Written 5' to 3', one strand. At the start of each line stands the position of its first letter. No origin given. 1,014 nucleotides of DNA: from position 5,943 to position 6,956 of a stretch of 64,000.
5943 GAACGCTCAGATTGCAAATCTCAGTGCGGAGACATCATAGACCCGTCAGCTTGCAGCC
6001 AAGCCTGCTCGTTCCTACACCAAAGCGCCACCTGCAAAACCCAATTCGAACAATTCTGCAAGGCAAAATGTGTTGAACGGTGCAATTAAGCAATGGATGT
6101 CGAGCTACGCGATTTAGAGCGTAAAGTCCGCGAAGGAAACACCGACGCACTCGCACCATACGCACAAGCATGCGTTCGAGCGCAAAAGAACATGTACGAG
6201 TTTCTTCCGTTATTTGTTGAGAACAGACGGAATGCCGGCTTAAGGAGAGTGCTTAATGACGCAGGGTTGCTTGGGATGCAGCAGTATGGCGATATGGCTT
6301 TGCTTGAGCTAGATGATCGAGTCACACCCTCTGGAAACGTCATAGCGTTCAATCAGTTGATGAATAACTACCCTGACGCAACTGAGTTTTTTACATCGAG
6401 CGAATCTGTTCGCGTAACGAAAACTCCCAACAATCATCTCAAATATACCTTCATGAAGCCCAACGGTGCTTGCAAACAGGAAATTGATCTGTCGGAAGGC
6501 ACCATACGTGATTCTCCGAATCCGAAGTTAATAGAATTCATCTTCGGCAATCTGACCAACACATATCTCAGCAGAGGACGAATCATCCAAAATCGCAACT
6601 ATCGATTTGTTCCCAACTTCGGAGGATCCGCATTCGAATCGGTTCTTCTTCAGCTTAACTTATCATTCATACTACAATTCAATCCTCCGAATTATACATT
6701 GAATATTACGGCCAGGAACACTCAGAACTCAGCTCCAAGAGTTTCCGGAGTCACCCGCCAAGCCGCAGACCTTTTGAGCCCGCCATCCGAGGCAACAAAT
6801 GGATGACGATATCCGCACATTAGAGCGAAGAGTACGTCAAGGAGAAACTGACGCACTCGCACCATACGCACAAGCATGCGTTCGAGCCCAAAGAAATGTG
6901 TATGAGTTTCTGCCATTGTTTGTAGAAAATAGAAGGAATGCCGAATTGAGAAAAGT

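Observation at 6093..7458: Tandem pair of unrecognised paralogs: conserved N-domain, hypervariable body, conserved LLSPPS C-terminal tail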

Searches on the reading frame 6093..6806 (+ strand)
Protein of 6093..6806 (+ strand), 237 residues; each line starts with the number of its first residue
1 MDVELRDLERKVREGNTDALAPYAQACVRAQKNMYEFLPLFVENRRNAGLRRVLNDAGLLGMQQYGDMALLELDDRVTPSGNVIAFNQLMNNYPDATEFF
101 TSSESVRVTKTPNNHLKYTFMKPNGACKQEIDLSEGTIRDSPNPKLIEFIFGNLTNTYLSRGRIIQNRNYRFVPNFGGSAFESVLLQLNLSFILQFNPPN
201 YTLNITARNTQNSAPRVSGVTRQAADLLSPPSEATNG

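Call 6: search_protein_families(library=pfam, proteins=[window:6093-6803:+], max_evalue=1)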
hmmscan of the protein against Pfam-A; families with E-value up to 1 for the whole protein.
window:6093-6803:+ (237 aa): 0 families

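Call 7: search_protein_families(library=ncbifam, proteins=[window:6093-6803:+], max_evalue=1)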
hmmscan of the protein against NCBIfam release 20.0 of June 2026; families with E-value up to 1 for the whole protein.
window:6093-6803:+ (237 aa): 0 families

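Call 8: search_solved_structures(query=window:6093-6803:+, max_evalue=10)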
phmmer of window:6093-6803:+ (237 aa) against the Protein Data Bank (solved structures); distinct sequences matched with E-value up to 10: 0.

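Call 9: find_homologous_proteins(query=window:6093-6803:+, max_evalue=0.001)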
Query window:6093-6803:+ (237 aa): 4 proteins with E <= 0.001 among 333 candidates.
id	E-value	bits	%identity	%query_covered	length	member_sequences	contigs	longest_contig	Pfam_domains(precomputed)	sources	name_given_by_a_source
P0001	9.2e-151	517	99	100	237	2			-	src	-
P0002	6.8e-49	184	43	98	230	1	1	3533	-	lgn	-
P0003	2.4e-39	153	43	98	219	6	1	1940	-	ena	-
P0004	8.7e-36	141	63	47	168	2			-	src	-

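Call 12: find_encoding_contigs(protein=P0002, flank=10000)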
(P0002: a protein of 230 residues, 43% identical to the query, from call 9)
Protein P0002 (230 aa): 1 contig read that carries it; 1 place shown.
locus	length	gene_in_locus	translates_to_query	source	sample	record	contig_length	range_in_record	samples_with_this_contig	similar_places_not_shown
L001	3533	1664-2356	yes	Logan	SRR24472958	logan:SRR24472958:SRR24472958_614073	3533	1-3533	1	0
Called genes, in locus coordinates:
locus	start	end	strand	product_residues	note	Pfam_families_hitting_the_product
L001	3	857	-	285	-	?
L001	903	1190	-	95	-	PF02805:Ada_Zn_binding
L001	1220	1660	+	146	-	-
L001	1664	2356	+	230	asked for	-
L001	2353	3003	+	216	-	PF02954:HTH_8 (weak), PF13556:HTH_30 (faint), PF02954:HTH_8 (weak)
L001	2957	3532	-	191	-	?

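Call 13: find_encoding_contigs(protein=P0003, flank=10000)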
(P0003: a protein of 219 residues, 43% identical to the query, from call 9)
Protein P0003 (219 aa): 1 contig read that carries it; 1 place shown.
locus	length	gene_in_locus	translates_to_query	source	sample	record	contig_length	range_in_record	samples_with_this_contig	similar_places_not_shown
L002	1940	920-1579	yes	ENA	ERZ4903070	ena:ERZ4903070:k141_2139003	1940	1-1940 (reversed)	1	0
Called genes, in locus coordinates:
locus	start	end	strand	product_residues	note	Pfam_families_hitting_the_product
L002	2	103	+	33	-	?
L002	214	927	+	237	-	-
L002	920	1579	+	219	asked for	-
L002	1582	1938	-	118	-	?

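Call 18: search_protein_representatives(protein=window:6093-6803:+)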
Query: 237 residues. Proteins with E-value up to 0.001 (for the whole library): 4; up to 1e-10: 3; up to 1e-30: 3. The best 4 are listed.
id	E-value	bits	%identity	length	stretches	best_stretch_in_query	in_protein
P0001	2.9e-151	517.4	99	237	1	1-237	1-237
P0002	2.2e-49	184.3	45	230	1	1-233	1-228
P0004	2.8e-36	141.4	64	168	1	1-110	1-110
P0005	2.3e-06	43.6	34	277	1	3-94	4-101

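Call 20: find_encoding_contigs(protein=P0005, flank=10000)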
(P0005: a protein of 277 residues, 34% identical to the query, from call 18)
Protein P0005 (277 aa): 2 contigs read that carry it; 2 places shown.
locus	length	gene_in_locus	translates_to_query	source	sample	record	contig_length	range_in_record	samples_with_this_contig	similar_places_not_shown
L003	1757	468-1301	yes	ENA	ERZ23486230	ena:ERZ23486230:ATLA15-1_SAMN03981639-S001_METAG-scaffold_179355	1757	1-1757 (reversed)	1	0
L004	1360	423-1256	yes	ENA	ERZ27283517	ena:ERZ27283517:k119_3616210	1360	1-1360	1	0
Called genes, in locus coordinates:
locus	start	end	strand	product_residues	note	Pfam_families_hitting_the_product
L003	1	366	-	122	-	?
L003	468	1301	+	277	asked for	-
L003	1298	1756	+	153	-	?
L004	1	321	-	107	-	?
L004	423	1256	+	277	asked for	-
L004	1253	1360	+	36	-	?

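Call 25: find_homologous_proteins(query=A3, max_evalue=0.01)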
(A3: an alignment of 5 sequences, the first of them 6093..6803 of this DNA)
Query A3 (5 sequences) (237 aa, profile of the alignment): 5 proteins with E <= 0.01 among 3691 candidates.
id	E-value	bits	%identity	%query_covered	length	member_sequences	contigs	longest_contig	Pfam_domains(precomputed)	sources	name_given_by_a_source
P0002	2.7e-98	346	43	98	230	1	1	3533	-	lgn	-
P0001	3.2e-95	336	99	100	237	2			-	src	-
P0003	2.9e-94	333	43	98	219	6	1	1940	-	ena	-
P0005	2.4e-74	268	33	38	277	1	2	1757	-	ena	-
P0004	7.5e-56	207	63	47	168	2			-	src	-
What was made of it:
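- The family has only 5 clusters worldwide (calls 9, 18, 25).
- Tried and rejected: Two large protein searches and one exhaustive HMMER search found only 5 clusters, with no distant relatives (calls 9, 18, 25).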

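Call 26: find_related_loci(query=A3, collection=genome_contigs, flank=10000)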
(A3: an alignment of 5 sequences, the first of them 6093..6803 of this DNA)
Query A3 (237 aa) in genome_contigs; peptide patterns used: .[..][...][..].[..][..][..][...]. (x = any residue, [..] = any of these).
39 stretches matched a pattern, but none encodes a relative of the query by tblastn (E <= 1e-3).

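Call 27: find_related_loci(query=A3, collection=metagenome_contigs, flank=10000)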
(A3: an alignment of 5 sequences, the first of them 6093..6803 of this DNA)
Query A3 (237 aa) in metagenome_contigs; peptide patterns used: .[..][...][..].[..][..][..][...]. (x = any residue, [..] = any of these).
58 stretches matched a pattern, but none encodes a relative of the query by tblastn (E <= 1e-3).

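Call 39: find_encoding_contigs(protein=P0004, flank=10000)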
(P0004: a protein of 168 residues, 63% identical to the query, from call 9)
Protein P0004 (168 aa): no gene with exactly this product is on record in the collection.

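Call 40: find_encoding_contigs(protein=P0001, flank=10000)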
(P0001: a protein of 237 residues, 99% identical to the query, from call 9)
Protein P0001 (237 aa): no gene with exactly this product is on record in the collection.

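Call 41: predict_structure(alignment_id=A4)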
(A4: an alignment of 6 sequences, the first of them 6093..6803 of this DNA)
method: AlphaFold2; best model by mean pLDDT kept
length: 237 residues; sequences in the alignment: 6
mean_pLDDT: 72.4   pTM: 0.75
mean pLDDT of the five models: 72.4, 72.0, 70.3, 65.0, 63.3
residues with pLDDT >= 90: 57; 70-90: 84; 50-70: 57; < 50: 39
segments of 3 or more residues with pLDDT < 50: 135-141, 165-183, 193-201, 234-237
pLDDT, mean of each block of 10 residues (from residue 1): 87 94 95 91 91 93 83 89 85 63 75 72 73 51 69 69 48 42 53 46 56 71 90 49
secondary structure, 60 per line:
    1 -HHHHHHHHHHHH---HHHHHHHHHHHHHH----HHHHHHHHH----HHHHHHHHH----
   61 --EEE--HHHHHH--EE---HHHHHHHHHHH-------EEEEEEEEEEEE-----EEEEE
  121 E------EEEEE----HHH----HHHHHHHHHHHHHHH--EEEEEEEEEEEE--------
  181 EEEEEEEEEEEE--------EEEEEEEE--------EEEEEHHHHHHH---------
elements in order: H2-13 H17-30 H35-43 H48-56 E63-65 H68-73 H81-91 E99-110 E116-121 E128-132 H144-158 E161-172 E181-192 E201-208 E217-221 H222-228
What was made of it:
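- The tail has pLDDT about 90 (call 41). The strand-helix-strand-helix-then-strands order from residue 60, ending in a conserved strand (call 41), is compatible with that fold (my own reading of the secondary structure; no superposition was possible).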

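Call 55: fold_search(model_id=the predicted structure, library=pdb)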
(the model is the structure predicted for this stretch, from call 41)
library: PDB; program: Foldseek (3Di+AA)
matches with E <= 10: 777; with E <= 0.001: 0
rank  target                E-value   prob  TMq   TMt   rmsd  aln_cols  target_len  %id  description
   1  5vob_D                5.3e-02  0.30  0.16  0.21  15.9       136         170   12  Crystal structure of HCMV Pentamer in complex with neutralizing antibody 8I21 (released 2017-07-05)
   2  7kbb_D                5.9e-02  0.30  0.15  0.20  17.4       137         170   14  Cryo-EM structure of the HCMV pentamer bound by Fabs 2-18 and 8I21 (released 2021-08-11)
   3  3ako_C                1.0e-01  0.12  0.11  0.17  12.1       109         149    7  Crystal Structure of the Reassembled Venus (released 2011-08-03)
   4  1sr9_B                1.1e-01  0.15  0.18  0.10  10.1       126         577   14  Crystal Structure of LeuA from Mycobacterium tuberculosis (released 2004-05-18)
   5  7t4q_D                1.5e-01  0.14  0.14  0.19  16.6       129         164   11  CryoEM structure of the HCMV Pentamer gH/gL/UL128/UL130/UL131A in complex with neutralizing fabs 2C12, 7I13 and 13H11 (released 2022-03-23)
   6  2gu3                  2.5e-01  0.18  0.15  0.24  13.0       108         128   14  YpmB protein from Bacillus subtilis (released 2006-05-30)
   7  3ako_A                2.5e-01  0.07  0.10  0.14  11.2       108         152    5  Crystal Structure of the Reassembled Venus (released 2011-08-03)
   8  5hnw_K                3.0e-01  0.14  0.13  0.10  14.3       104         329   10  Structural basis of backwards motion in kinesin-14: minus-end directed nKn664 in the AMPPNP state (released 2016-08-10)
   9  9xps_7                3.0e-01  0.12  0.14  0.15  21.9       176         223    8  The neck structure of the Phage Phikz (released 2026-02-11)
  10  5lt4_C                3.3e-01  0.13  0.13  0.10  15.8       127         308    9  nucleotide-free kinesin-1 motor domain T92V mutant, P1 crystal form (released 2017-03-01)
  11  5hny_K                3.5e-01  0.13  0.13  0.10  14.3       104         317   10  Structural basis of backwards motion in kinesin-14: plus-end directed nKn669 in the AMPPNP state (released 2016-08-10)
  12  7f4a_A                3.8e-01  0.10  0.14  0.23  13.1       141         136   12  Crystal structure of Taf14 YEATS domain in complex with H3K9bz peptide (released 2022-03-16)
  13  9e6q_AE               3.8e-01  0.04  0.12  0.14  20.0       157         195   11  Cryo-EM structure of the Pyrobaculum calidifontis 50S ribosomal subunit in complex with Dri (released 2024-11-20)
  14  6miq_A                4.0e-01  0.10  0.15  0.22  12.8       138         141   13  Crystal structure of Taf14 YEATS domain in complex with histone H3K9bu (released 2018-11-14)
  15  8e40_C                4.0e-01  0.09  0.14  0.20  12.3       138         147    7  Full-length APOBEC3G in complex with HIV-1 Vif, CBF-beta, and fork RNA (released 2023-01-11)
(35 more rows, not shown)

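Call 64: search_solved_structures(query=A4, max_evalue=10, show_alignments=3)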
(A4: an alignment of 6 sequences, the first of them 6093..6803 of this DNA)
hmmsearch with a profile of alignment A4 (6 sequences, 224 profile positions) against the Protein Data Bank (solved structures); distinct sequences matched with E-value up to 10: 7.
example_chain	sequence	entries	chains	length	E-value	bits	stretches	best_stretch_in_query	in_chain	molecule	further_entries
5iww_D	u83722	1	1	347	0.12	15.4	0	74-97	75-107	PLS9-PPR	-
8esq_g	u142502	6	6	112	0.16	14.9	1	93-168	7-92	60S ribosomal protein L34-A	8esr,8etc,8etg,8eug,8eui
9axt_Bs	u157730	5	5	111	0.23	14.4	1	93-127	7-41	Large ribosomal subunit protein eL34B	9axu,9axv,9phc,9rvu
7r81_i1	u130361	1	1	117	0.25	14.3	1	93-127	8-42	60S ribosomal protein L34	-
2hz8_A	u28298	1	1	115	0.43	13.5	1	10-55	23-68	De novo designed diiron protein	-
7olc_Lg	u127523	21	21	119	0.44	13.5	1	93-127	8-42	Ribosomal protein l34-like protein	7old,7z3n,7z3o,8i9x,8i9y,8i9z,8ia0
2k4j_A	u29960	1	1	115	1.2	12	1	95-171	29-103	Putative TRANSCRIPTIONAL REGULATOR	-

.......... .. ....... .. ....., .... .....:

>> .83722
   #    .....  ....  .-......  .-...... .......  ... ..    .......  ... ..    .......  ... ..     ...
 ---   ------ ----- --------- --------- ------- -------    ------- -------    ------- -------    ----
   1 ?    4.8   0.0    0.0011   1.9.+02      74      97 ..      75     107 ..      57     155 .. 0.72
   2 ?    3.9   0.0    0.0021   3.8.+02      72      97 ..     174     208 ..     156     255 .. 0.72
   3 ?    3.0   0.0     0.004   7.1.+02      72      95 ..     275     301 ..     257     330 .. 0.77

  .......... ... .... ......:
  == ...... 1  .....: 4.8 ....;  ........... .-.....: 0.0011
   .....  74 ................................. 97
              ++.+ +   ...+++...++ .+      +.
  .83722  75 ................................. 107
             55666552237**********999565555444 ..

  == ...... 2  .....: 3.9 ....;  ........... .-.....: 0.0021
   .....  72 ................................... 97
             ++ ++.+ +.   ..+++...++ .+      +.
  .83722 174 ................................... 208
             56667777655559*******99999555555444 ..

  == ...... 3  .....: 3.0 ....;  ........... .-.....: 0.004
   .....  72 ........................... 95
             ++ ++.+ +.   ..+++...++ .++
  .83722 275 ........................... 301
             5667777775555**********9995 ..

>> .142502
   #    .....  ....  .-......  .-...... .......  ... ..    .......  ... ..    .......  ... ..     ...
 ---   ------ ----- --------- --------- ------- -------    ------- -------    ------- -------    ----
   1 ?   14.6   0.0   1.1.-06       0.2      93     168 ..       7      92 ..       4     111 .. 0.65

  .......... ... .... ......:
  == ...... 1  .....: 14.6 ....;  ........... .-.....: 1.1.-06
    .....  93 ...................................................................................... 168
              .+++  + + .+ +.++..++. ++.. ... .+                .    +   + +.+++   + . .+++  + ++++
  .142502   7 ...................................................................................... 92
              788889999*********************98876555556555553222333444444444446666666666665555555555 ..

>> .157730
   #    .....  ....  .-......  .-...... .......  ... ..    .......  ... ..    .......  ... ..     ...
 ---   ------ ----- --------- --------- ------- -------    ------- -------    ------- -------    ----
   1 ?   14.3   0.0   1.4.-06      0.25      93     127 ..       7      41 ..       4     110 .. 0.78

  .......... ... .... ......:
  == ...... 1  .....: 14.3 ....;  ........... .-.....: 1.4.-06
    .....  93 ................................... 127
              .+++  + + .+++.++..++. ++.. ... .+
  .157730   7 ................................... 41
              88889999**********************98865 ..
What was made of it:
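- On TPR-like helical repeat superfamily (N-domain): Only E=0.12 to a designer PPR protein in PDB (call 64).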

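Call 66: search_protein_families(library=padloc, proteins=[window:6093-6803:+, P0002, P0005, L001:2353-3000:+], max_evalue=1)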
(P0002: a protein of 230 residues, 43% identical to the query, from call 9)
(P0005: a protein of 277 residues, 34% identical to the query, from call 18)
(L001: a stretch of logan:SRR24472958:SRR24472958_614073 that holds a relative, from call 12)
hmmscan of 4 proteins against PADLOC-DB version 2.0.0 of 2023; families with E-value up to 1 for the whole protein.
window:6093-6803:+ (237 aa): 0 families

P0002 (230 aa): 0 families

P0005 (277 aa): 0 families

L001:2353-3000:+ (216 aa): 1 family
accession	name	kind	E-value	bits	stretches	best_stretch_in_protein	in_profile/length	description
PDLC01995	RtcR_PspF2--CARF_AAA_HTH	-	1.8e-08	32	2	157-203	435-481/481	-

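Call 67: search_protein_families(library=phrogs, proteins=[window:6093-6803:+, P0002, P0005, L001:2353-3000:+], max_evalue=1)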
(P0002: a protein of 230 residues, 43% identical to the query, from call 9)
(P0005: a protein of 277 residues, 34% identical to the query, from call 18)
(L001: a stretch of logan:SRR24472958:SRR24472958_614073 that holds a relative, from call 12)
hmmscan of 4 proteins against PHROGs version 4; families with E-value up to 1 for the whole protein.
window:6093-6803:+ (237 aa): 0 families

P0002 (230 aa): 2 families
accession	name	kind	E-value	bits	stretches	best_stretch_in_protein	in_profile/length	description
phrog_21259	-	unknown function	0.28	12.4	1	13-34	42-63/86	-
phrog_4886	-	unknown function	0.35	12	0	15-29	19-33/51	-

P0005 (277 aa): 0 families

L001:2353-3000:+ (216 aa): 2 families
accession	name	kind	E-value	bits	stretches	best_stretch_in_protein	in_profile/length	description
phrog_13024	-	unknown function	8.6e-12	46.1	2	156-202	181-227/233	-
phrog_10100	-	DNA, RNA and nucleotide metabolism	2e-05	25.4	1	92-135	19-62/66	HTH DNA binding protein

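Call 68: find_related_loci(query=A3, collection=viral_contigs, flank=8000)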
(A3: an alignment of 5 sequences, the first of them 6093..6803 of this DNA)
Query A3 (237 aa) in viral_contigs; peptide patterns used: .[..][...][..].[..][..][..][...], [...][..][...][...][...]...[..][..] (x = any residue, [..] = any of these).
273 stretches matched a pattern, but none encodes a relative of the query by tblastn (E <= 1e-3).

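Call 70: find_related_loci(query=P0005, collection=metagenome_contigs, flank=10000)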
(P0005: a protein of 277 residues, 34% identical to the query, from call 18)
Query P0005 (277 aa) in metagenome_contigs; peptide patterns used: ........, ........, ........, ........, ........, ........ (x = any residue, [..] = any of these).
229 stretches matched a pattern, but none encodes a relative of the query by tblastn (E <= 1e-3).
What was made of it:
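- Tried and rejected: Pattern scans of GTDB genomes, JGI metagenomes (twice) and IMG/VR found no further loci (calls 26, 27, 68, 70).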

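Call 72: list_cluster_members(proteins=[P0001, P0003, P0004, P0002, P0005])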
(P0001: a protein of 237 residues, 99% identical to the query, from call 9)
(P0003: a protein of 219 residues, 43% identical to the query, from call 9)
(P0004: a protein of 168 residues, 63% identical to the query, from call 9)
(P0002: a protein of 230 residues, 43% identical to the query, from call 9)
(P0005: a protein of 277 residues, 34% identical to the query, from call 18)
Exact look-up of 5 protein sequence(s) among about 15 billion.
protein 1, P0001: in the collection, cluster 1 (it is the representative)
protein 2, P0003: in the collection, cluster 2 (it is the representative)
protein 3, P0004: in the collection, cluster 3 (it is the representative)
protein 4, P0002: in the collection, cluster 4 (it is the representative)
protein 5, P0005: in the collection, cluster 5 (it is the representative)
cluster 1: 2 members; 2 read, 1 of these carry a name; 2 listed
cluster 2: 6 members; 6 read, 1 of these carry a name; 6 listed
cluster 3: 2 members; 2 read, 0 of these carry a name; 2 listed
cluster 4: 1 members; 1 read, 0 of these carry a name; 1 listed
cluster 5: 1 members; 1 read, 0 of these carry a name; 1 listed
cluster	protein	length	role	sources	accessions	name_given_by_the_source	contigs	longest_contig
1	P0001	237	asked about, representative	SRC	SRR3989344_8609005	-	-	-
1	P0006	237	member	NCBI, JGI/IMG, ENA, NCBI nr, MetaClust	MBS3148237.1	hypothetical protein J4219_05105 [Candidatus Woesearchaeota archaeon] | hypothetical protein [Candidatus Woesearchaeota archaeon] | \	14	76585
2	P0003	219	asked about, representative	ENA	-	-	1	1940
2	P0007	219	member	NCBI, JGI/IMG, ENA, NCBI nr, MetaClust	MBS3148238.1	hypothetical protein J4219_05110 [Candidatus Woesearchaeota archaeon] | hypothetical protein [Candidatus Woesearchaeota archaeon] | \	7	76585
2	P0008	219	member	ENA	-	-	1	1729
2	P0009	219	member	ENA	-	-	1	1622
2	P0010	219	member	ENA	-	-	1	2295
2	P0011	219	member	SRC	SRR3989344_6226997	-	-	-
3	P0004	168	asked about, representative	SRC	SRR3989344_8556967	-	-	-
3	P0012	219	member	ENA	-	-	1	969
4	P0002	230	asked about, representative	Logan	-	-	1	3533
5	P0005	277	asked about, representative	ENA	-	-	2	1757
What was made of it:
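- Tried and rejected: P0001, P0004 and P0011 come from a read-level catalogue and have no contig on record (P0001 and P0004 were looked up without result), so I did not rely on them (calls 39, 40, 72).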

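Call 74: find_encoding_contigs(protein=P0012, flank=10000)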
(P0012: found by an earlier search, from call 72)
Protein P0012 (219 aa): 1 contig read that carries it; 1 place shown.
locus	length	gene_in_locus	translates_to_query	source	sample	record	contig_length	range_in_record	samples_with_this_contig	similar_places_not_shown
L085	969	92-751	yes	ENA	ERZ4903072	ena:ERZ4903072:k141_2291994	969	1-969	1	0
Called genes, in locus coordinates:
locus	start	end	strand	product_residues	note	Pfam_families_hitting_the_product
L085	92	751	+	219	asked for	-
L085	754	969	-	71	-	?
